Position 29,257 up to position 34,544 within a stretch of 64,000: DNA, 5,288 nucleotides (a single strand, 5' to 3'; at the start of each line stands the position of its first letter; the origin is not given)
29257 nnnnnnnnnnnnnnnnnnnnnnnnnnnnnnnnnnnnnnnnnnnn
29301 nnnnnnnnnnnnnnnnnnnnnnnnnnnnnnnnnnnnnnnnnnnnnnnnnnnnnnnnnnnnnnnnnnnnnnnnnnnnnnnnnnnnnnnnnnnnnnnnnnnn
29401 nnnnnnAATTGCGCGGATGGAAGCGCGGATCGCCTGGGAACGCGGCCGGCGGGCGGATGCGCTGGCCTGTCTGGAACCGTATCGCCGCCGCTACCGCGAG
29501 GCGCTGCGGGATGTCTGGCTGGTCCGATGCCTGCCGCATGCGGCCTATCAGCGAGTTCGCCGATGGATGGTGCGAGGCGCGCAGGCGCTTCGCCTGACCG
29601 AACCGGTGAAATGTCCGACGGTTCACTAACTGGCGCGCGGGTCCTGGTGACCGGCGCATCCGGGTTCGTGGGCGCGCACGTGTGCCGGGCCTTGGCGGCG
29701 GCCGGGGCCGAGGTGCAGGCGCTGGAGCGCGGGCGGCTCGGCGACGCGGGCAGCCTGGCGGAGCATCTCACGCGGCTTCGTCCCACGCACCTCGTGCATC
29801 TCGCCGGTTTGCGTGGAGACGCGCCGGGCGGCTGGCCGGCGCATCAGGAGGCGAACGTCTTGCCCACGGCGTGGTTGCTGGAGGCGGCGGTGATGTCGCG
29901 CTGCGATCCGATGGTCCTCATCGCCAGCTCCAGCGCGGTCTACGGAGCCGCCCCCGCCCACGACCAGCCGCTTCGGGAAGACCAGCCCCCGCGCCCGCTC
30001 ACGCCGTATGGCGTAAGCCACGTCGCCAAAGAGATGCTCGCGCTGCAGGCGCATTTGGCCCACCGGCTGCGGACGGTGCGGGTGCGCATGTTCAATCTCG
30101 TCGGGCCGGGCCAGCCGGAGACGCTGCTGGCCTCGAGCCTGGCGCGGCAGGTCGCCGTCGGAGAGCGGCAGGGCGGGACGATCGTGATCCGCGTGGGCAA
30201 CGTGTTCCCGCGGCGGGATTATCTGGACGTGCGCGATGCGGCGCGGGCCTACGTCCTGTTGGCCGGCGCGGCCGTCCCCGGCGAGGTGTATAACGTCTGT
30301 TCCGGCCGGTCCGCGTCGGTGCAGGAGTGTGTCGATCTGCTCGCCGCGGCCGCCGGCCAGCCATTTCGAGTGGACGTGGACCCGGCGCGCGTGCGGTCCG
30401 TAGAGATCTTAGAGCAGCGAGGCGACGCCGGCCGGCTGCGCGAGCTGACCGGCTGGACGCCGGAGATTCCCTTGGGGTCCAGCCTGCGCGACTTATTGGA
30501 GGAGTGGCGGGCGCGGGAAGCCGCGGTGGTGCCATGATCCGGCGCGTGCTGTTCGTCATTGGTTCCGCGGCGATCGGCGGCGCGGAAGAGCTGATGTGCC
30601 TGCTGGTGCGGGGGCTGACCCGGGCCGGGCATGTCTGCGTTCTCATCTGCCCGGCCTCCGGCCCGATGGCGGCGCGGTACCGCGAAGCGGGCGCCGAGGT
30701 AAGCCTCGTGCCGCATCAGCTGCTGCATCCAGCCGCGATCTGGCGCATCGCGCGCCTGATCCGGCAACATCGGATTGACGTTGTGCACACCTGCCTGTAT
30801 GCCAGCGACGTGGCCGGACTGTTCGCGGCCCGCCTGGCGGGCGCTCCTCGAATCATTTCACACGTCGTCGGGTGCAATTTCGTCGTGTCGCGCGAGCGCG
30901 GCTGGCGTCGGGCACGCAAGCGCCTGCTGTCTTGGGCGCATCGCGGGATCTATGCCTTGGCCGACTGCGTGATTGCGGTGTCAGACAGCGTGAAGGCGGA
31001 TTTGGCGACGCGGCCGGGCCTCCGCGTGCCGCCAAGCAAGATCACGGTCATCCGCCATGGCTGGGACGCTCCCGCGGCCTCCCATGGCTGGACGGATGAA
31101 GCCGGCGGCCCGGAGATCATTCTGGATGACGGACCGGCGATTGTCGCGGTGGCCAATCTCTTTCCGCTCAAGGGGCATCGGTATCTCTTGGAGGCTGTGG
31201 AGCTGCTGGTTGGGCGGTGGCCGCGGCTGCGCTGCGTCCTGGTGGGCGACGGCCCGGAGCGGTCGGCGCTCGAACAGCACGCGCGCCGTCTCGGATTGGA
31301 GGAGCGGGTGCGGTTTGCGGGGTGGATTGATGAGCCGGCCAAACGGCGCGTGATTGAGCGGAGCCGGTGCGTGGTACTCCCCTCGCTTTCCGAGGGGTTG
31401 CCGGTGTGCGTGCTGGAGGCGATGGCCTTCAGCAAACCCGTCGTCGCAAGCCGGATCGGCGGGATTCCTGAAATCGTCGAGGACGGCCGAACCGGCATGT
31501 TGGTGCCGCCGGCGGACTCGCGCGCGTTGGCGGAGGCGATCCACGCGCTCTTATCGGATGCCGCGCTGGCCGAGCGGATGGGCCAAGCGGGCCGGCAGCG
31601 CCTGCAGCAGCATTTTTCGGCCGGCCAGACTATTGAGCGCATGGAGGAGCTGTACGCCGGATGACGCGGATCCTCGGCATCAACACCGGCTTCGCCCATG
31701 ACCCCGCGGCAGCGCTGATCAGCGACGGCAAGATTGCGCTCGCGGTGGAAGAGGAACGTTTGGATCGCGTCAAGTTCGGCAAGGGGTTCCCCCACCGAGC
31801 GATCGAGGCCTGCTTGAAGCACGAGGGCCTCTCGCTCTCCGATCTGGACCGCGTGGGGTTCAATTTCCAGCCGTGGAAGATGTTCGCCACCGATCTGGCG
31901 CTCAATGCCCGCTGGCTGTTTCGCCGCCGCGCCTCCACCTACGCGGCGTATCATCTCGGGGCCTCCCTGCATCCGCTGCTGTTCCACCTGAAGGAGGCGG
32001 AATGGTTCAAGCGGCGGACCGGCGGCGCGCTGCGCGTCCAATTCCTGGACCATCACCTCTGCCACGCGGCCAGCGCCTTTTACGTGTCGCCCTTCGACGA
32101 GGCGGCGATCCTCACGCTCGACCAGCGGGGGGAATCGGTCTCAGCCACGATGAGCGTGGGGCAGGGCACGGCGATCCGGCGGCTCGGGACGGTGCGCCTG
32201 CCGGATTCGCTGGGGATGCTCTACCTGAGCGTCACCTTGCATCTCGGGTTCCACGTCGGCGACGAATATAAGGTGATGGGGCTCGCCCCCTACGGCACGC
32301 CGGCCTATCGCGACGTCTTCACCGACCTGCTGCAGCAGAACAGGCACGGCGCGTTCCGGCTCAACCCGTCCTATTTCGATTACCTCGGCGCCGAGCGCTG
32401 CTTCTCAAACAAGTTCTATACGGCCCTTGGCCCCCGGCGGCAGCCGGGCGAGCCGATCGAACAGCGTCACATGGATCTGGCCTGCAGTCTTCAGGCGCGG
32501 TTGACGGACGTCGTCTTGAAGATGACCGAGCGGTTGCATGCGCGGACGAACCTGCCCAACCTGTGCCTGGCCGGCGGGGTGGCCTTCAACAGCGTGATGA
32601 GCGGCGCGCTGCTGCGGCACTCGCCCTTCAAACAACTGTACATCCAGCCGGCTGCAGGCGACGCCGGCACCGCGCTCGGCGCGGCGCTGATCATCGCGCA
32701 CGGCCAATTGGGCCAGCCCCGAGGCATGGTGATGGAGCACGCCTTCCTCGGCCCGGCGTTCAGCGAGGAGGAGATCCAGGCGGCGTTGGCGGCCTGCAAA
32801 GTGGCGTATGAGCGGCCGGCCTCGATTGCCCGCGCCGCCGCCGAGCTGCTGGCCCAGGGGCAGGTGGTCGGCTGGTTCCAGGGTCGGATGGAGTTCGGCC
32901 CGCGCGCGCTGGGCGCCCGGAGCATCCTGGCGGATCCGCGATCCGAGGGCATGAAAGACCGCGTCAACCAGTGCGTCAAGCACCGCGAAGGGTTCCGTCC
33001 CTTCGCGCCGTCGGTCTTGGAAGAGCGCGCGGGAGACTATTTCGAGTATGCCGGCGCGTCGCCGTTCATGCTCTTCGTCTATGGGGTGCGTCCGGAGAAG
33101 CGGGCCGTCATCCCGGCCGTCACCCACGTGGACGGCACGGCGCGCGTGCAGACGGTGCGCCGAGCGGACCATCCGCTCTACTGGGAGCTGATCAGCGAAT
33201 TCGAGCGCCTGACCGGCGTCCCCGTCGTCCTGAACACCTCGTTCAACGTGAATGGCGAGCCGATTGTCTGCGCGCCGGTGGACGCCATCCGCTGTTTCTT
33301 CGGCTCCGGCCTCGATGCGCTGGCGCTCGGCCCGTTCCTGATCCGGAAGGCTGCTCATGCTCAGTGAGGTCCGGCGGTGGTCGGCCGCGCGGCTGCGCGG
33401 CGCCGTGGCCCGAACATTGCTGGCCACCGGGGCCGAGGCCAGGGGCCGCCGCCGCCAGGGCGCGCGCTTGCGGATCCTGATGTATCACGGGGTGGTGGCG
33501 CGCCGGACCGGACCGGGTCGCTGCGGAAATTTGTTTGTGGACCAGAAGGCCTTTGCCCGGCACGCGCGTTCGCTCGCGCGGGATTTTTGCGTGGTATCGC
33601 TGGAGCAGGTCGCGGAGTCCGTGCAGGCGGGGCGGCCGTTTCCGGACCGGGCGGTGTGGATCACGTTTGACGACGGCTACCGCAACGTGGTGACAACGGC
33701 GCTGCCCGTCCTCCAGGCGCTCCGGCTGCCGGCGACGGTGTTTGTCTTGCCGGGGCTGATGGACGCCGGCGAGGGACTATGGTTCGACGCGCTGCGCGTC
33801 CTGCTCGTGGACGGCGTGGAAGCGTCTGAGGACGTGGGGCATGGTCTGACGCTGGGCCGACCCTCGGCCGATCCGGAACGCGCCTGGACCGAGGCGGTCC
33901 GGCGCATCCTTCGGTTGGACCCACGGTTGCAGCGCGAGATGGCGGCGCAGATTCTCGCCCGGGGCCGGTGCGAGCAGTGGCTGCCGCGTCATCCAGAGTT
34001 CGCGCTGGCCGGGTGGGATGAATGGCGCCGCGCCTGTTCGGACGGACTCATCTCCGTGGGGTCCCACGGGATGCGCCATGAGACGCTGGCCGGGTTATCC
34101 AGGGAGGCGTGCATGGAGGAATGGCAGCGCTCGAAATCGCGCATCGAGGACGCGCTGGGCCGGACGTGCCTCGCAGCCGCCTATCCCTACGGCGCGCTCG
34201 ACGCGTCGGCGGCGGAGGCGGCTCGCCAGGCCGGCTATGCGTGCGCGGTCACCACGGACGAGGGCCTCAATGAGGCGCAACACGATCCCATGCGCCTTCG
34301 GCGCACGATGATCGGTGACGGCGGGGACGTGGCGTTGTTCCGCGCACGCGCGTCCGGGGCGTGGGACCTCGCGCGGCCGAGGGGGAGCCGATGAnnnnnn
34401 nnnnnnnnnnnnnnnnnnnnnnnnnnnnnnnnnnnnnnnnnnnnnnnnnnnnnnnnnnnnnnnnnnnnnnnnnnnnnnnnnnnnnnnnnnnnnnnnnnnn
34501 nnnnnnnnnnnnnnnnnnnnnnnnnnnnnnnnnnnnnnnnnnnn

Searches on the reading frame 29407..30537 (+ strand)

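Call 46: search_protein_families(library=pfam, proteins=[window:29407-30537:+], max_evalue=0.0001)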
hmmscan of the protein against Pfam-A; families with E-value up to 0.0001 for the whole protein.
window:29407-30537:+ (376 aa): 3 families
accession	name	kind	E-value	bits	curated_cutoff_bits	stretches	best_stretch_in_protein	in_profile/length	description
PF01370.27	Epimerase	-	3.8e-36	125.2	20.9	1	79-298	1-240/240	NAD dependent epimerase/dehydratase family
PF16363.11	GDP_Man_Dehyd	-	1.4e-34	120.5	27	1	106-359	56-328/332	GDP-mannose 4,6 dehydratase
PF04321.23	RmlD_sub_bind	-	4.2e-09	36.3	27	1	78-219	2-143/287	RmlD substrate binding domain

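Call 71: search_protein_families(library=ncbifam, proteins=[window:29407-30537:+], max_evalue=0.00001)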
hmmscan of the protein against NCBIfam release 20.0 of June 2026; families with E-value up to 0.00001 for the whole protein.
window:29407-30537:+ (376 aa): 17 families
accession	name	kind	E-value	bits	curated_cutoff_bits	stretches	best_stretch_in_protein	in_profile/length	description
TIGR04180.1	EDH_00030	hypoth_equivalog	1.7e-28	99.5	475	1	147-353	94-295/297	NAD-dependent 4,6-dehydratase LegB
TIGR01179.1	galE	equivalog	3.3e-25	88.6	262.3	1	107-358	52-316/332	UDP-glucose 4-epimerase GalE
TIGR01181.1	dTDP_gluc_dehyt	equivalog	7.7e-17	61.4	365.1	1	106-363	54-307/321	dTDP-glucose 4,6-dehydratase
TIGR02197.1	heptose_epim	equivalog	9.2e-14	51.3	274.6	1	151-318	92-262/316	ADP-glyceromanno-heptose 6-epimerase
NF007956.0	PRK10675.1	subfamily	4.1e-12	45.9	394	1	129-328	77-292/338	UDP-glucose 4-epimerase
TIGR01746.1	Thioester-redct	subfamily_domain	8.3e-12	45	213.35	1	147-328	109-291/371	thioester reductase domain-containing protein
NF047922.1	GDPFucSynFcl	equivalog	2e-11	43.9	500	1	77-367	3-301/308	GDP-L-fucose synthase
NF042422.1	oxyalk_red_OleD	equivalog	2.5e-11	43.6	580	1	78-319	2-253/329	2-alkyl-3-oxoalkanoate reductase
TIGR01472.1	gmd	equivalog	2.8e-10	39.9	415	1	170-316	126-268/342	GDP-mannose 4,6-dehydratase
NF043036.1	ErythonDh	equivalog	7.4e-09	35.2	325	0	127-321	76-271/321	D-erythronate dehydrogenase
TIGR03466.1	HpnA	hypoth_equivalog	1.1e-08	34.4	367.65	1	78-109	2-33/327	hopanoid-associated sugar epimerase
NF042423.1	oxyalk_red_Shew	equivalog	3.6e-08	32.8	580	1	77-238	9-181/331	2-alkyl-3-oxoalkanoate reductase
NF007582.0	PRK10217.1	equivalog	5.2e-08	32.4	698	1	99-301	48-255/355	dTDP-glucose 4,6-dehydratase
TIGR01214.1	rmlD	equivalog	2.5e-07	30.1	224.05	1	78-219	1-142/285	dTDP-4-dehydrorhamnose reductase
NF008360.0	PRK11150.1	equivalog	9.8e-07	28.3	452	0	170-311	111-249/310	ADP-glyceromanno-heptose 6-epimerase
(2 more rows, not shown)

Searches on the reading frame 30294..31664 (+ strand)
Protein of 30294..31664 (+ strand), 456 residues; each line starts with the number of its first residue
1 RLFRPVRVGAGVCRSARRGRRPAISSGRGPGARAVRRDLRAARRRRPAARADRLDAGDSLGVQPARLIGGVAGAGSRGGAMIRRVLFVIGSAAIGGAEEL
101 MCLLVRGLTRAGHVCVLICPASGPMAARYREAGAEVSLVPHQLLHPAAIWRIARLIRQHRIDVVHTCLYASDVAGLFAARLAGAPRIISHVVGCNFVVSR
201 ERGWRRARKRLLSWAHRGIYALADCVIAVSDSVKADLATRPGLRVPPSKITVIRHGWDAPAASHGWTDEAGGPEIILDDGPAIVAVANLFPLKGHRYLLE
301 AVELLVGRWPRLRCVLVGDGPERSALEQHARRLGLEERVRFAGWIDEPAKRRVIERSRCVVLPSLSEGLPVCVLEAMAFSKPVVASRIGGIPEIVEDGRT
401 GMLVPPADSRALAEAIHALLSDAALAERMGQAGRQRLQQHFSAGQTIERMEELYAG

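Call 46: search_protein_families(library=pfam, proteins=[window:30294-31664:+], max_evalue=0.0001)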
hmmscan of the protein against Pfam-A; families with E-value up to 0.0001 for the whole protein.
window:30294-31664:+ (456 aa): 7 families
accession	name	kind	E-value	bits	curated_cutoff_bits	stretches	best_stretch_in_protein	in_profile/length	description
PF00534.26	Glycos_transf_1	-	1e-41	142.8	26.4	1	278-436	13-172/172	Glycosyl transferases group 1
PF13692.12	Glyco_trans_1_4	-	4.4e-41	140.9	27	1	281-422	2-142/142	Glycosyl transferases group 1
PF13439.12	Glyco_transf_4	-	2.9e-24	86.4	28.5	1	94-258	1-167/170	Glycosyltransferase Family 4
PF13579.12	Glyco_trans_4_4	-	1.9e-20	74.2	29.7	1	95-254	1-156/158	Glycosyl transferase 4-like domain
PF13524.12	Glyco_trans_1_2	-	9.9e-12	45.5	25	1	307-451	10-143/144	Glycosyl transferase-like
PF20706.3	GT4-conflict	-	6.1e-08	32.5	26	1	95-443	12-378/385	Family 4 Glycosyltransferase in conflict systems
PF13477.12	Glyco_trans_4_2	-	5e-06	27.2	23.4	1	100-220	12-129/139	Glycosyl transferase 4-like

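Call 71: search_protein_families(library=ncbifam, proteins=[window:30294-31664:+], max_evalue=0.00001)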
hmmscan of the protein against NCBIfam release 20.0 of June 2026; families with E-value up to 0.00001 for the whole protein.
window:30294-31664:+ (456 aa): 35 families (the best 25 are shown)
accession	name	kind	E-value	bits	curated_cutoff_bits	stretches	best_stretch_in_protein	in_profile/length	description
TIGR03088.1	stp2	hypoth_equivalog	1.7e-48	165.5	409.05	1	86-455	5-371/374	TIGR03088 family PEP-CTERM/XrtA system glycosyltransferase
NF041876.1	EPS_EpsE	equivalog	1.3e-40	139.8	400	1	282-446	216-385/389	exopolysaccharide biosynthesis GT4 family glycosyltransferase EpsE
TIGR02149.1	glgA_Coryne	subfamily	1.8e-37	129.4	302.4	1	160-454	83-387/391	glycogen synthase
TIGR03999.1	thiol_BshA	equivalog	2.2e-32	112.4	273.7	1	151-455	75-371/375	N-acetyl-alpha-D-glucosaminyl L-malate synthase BshA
TIGR04063.1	stp3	hypoth_equivalog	1.1e-29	103.5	442.05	1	150-455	82-393/397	TIGR04063 family PEP-CTERM/XrtA system glycosyltransferase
TIGR03449.1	mycothiol_MshA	equivalog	1.2e-25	90.2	462.5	1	157-455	99-401/406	D-inositol-3-phosphate glycosyltransferase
NF038229.1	Glyco4_Geo_Pelo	equivalog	5.3e-24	84.8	400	1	218-455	105-334/338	GPMC system family 4 glycosyltransferase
NF047684.1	TeichurnBiosyTuaC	equivalog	1.4e-23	83.5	550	1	279-454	218-386/391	teichuronic acid biosynthesis protein TuaC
NF011726.0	PRK15179.1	equivalog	6.6e-20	71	733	1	148-451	388-688/694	Vi polysaccharide biosynthesis protein TviE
TIGR04047.1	MSMEG_0565_glyc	hypoth_equivalog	1.8e-17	63.5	259.85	1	108-440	25-358/373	MSMEG_0565 family glycosyltransferase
TIGR04005.1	wcaL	equivalog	2.8e-17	62.7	537.6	1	224-448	176-396/406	colanic acid biosynthesis glycosyltransferase WcaL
NF041010.1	glycosy_Agl16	equivalog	3.2e-17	62.5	575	1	206-436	117-331/352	glycosylation protein Agl16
TIGR04157.1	glyco_rSAM_CFB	subfamily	9.7e-17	61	400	1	217-454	164-406/406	TIGR04157 family glycosyltransferase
NF050056.1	ProtGlycPglH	equivalog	3.6e-16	59.2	600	1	298-439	197-336/354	GalNAc-alpha-(1->4)-GalNAc-alpha-(1->3)-diNAcBac-PP-undecaprenol alpha-1,4-N-acetyl-D-galactosaminyltransferase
NF038011.1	PelF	equivalog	1.7e-14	53.8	100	1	284-454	310-489/489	GT4 family glycosyltransferase PelF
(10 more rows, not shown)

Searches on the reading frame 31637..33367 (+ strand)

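Call 46: search_protein_families(library=pfam, proteins=[window:31637-33367:+], max_evalue=0.0001)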
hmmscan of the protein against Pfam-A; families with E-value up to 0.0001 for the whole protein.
window:31637-33367:+ (576 aa): 2 families
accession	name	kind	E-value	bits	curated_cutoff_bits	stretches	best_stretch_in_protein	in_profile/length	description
PF16861.10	Carbam_trans_C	-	2.3e-75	252.3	27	1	402-571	1-170/170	Carbamoyltransferase C-terminus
PF02543.21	Carbam_trans_N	-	4.7e-60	204.3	24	1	11-351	1-346/346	Carbamoyltransferase N-terminus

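Call 71: search_protein_families(library=ncbifam, proteins=[window:31661-33367:+], max_evalue=0.00001)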
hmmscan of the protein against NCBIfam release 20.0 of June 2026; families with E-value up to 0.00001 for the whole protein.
window:31661-33367:+ (568 aa): 1 family
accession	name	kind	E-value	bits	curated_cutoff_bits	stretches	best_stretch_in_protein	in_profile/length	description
NF041651.1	nodul_NodU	equivalog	1.3e-55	189.3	1000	1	285-535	286-529/556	nodulation protein NodU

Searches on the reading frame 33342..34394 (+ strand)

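Call 46: search_protein_families(library=pfam, proteins=[window:33342-34394:+], max_evalue=0.0001)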
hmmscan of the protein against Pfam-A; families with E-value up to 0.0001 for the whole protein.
window:33342-34394:+ (350 aa): 1 family
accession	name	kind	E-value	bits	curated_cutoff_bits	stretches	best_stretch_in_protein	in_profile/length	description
PF01522.26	Polysacc_deac_1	-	5.4e-24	85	23.1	1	99-301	3-123/124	Polysaccharide deacetylase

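Call 71: search_protein_families(library=ncbifam, proteins=[window:33357-34394:+], max_evalue=0.00001)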
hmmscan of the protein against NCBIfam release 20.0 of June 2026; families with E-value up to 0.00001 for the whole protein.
window:33357-34394:+ (345 aa): 5 families
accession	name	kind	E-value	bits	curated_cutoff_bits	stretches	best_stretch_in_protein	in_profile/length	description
TIGR03938.2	deacetyl_PgaB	equivalog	3e-23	81.9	321.9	2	37-129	2-95/621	poly-beta-1,6-N-acetyl-D-glucosamine N-deacetylase PgaB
NF011177.0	PRK14582.1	equivalog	3.5e-15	55.3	923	1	76-128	85-137/671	poly-beta-1,6-N-acetyl-D-glucosamine N-deacetylase PgaB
TIGR03933.1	PIA_icaB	equivalog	1.4e-12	47.7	248.35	1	74-134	49-108/245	intercellular adhesin biosynthesis polysaccharide N-deacetylase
NF011176.0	PRK14581.1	equivalog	1.5e-11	43.2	1091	1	76-131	85-140/673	poly-beta-1,6-N-acetyl-D-glucosamine N-deacetylase PgaB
TIGR02764.1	spore_ybaN_pdaB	equivalog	8e-07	29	237.4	0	232-296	59-123/191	polysaccharide deacetylase family sporulation protein PdaB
